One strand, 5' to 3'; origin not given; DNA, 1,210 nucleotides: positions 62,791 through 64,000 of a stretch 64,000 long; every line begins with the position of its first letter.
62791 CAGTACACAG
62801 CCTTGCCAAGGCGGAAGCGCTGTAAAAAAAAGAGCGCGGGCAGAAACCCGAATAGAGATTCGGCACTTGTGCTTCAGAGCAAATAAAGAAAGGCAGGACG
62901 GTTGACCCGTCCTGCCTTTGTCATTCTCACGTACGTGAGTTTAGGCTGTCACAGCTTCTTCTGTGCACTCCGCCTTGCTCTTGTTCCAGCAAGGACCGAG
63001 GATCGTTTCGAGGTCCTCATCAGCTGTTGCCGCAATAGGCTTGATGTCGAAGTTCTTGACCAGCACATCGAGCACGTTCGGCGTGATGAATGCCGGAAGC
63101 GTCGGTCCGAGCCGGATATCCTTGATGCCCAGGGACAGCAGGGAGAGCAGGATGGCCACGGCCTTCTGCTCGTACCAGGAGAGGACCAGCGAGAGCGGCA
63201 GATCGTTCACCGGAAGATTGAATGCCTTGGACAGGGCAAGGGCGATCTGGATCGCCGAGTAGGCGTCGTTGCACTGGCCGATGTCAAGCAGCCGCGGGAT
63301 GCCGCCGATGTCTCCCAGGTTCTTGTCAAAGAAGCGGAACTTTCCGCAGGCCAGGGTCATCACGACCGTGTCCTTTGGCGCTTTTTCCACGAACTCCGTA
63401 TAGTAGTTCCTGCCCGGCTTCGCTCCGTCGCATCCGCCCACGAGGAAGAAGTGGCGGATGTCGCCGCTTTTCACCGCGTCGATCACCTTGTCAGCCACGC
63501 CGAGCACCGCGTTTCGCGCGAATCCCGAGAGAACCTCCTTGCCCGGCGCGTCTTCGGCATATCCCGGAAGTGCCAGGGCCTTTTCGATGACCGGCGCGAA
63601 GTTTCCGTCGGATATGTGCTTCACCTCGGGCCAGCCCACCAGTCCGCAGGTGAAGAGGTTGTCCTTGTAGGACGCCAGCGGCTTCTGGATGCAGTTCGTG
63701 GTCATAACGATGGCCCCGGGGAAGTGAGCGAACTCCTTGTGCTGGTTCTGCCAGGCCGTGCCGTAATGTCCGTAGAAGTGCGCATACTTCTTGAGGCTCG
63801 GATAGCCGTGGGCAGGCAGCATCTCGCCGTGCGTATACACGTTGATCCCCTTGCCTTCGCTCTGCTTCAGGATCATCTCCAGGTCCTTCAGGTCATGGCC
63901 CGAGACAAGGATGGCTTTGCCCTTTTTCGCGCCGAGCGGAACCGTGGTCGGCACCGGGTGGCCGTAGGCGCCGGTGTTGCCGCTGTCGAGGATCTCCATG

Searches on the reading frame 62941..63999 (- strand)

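Call 56: search_protein_families(library=pfam, proteins=[window:62941-63999:-], max_evalue=0.001)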
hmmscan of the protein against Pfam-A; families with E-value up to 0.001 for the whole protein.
window:62941-63999:- (352 aa): 1 family
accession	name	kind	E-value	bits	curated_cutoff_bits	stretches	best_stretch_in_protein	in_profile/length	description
PF03063.25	Prismane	-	1.2e-126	423.9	27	1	1-330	176-512/513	Prismane/CO dehydrogenase family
